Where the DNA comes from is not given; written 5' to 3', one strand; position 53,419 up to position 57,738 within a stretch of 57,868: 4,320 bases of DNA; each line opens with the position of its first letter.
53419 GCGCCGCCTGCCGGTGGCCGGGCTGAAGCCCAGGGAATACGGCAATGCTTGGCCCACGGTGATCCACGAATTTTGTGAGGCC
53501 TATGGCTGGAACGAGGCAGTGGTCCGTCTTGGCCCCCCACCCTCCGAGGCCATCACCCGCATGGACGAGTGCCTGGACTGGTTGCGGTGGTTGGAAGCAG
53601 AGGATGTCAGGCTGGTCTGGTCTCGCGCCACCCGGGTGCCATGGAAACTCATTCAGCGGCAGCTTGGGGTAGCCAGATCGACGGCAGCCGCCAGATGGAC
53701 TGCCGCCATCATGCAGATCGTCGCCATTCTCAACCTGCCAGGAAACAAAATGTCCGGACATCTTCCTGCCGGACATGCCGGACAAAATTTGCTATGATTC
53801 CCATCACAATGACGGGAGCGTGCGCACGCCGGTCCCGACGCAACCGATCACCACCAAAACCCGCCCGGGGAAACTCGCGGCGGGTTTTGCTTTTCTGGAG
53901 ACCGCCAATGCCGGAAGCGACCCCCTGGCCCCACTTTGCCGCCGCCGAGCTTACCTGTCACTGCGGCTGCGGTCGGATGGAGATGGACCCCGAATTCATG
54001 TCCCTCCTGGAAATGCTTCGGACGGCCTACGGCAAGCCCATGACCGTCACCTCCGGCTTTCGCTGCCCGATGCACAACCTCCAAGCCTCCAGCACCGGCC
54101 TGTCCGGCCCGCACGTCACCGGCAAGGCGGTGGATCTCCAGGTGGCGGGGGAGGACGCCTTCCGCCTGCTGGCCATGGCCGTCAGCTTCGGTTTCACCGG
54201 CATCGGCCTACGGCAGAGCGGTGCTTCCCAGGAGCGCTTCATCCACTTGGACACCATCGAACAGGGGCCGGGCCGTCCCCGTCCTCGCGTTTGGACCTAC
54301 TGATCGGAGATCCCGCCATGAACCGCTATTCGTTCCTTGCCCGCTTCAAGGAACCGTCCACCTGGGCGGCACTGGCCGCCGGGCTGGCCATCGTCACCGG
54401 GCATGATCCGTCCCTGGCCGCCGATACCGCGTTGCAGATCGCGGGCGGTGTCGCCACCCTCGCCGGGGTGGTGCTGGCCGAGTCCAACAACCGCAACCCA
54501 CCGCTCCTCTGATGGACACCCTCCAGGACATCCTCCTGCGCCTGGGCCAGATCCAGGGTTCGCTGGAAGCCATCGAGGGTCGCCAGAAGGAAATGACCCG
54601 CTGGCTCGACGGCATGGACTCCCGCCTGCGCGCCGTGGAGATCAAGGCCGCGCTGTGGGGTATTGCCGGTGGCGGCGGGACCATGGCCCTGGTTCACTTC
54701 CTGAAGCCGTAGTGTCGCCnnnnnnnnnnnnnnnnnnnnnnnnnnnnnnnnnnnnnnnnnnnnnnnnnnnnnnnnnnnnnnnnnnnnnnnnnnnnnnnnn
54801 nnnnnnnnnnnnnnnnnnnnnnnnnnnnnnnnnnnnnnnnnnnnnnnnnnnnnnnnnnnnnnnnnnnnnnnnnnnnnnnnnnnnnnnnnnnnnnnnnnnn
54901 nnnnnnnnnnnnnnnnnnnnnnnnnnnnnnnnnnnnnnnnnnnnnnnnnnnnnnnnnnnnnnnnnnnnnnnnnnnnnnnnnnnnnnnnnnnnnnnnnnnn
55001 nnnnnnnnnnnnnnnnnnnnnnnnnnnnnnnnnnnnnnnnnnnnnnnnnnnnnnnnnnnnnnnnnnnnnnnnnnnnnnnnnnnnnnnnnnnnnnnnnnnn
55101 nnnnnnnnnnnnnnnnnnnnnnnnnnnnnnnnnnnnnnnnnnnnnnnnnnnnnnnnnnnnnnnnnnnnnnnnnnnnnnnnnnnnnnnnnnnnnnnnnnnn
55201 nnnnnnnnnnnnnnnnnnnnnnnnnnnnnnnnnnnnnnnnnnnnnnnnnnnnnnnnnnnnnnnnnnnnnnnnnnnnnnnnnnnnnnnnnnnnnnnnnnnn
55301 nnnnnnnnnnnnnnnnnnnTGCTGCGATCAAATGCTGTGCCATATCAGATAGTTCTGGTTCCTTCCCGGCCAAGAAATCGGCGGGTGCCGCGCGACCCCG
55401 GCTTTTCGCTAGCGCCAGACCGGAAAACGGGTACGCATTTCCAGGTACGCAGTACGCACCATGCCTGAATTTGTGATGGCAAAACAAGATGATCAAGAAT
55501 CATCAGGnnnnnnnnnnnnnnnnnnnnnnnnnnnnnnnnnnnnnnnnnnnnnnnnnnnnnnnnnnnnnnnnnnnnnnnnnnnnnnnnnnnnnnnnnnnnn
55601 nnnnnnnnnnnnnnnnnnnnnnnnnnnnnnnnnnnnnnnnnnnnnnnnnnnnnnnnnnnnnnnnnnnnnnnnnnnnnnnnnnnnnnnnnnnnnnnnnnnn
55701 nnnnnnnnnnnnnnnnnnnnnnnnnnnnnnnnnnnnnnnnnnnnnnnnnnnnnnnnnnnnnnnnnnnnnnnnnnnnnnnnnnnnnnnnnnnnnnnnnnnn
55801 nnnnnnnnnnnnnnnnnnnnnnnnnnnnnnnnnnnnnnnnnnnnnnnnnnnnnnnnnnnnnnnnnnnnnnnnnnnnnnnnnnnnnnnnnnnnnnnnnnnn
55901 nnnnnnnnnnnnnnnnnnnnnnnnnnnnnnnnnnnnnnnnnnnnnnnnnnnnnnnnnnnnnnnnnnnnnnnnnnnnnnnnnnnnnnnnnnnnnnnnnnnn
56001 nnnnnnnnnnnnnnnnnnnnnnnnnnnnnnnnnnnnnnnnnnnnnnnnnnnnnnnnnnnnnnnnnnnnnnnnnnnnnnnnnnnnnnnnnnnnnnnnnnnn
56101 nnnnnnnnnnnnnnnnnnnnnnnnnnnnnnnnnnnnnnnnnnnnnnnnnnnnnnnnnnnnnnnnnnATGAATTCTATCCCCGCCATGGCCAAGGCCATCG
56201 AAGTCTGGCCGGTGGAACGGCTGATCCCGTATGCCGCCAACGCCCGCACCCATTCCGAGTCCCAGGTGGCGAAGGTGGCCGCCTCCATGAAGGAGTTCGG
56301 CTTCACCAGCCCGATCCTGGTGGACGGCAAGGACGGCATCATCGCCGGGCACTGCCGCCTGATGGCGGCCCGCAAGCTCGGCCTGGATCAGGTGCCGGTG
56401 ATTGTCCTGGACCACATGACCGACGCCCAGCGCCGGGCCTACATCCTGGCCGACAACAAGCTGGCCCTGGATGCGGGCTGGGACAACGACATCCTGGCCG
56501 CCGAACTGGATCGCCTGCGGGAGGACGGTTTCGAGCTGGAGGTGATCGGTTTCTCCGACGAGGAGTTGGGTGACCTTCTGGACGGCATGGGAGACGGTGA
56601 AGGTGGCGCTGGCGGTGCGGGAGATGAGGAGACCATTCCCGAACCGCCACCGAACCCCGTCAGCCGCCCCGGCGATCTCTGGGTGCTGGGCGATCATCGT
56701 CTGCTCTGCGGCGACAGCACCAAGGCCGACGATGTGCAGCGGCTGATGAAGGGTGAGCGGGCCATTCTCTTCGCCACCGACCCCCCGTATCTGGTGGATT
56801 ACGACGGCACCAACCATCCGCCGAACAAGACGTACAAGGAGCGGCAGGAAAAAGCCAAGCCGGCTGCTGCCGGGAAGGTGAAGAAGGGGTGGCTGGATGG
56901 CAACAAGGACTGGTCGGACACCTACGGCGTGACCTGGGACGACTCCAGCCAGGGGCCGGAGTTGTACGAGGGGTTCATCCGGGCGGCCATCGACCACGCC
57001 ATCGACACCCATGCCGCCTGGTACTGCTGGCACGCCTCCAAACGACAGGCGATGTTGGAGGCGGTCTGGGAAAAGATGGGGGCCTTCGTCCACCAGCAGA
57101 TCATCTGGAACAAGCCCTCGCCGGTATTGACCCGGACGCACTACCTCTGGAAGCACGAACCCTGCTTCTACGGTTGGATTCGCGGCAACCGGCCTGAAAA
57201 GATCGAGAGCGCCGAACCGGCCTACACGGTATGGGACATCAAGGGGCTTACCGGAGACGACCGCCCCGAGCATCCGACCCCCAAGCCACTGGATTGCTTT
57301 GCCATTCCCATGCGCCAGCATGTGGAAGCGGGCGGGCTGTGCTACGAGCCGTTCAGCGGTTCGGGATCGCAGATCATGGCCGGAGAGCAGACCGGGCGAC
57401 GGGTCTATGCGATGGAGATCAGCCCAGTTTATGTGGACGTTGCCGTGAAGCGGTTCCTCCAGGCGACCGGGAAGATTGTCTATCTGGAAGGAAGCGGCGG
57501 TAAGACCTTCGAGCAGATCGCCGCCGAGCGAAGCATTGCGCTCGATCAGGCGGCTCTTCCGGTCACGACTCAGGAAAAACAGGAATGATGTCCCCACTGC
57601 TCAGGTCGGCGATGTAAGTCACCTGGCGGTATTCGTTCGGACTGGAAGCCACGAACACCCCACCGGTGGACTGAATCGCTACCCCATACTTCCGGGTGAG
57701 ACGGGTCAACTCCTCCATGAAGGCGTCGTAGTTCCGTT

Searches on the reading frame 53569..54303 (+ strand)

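Call 21: search_protein_families(library=pfam, proteins=[window:53569-54303:+], max_evalue=0.01)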
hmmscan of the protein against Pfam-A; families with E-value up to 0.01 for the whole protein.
window:53569-54303:+ (244 aa): 2 families
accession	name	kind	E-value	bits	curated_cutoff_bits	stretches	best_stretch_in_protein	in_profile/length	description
PF08291.16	Peptidase_M15_3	-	1.9e-17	63.8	23.2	1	121-228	1-108/108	Peptidase M15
PF05951.18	Peptidase_M15_2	-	1.4e-06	28.5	27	1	138-229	52-147/153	Bacterial protein of unknown function (DUF882)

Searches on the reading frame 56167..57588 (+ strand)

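Call 21: search_protein_families(library=pfam, proteins=[window:56167-57588:+], max_evalue=0.01)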
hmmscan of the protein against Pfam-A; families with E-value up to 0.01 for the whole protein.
window:56167-57588:+ (473 aa): 2 families
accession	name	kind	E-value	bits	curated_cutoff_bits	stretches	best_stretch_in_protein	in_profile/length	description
PF01555.25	N6_N4_Mtase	-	3.1e-09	37.5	26.7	1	202-428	4-221/221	DNA methylase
PF02195.25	ParB_N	-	2.2e-06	28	26.3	1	27-90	20-86/95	ParB N-terminal domain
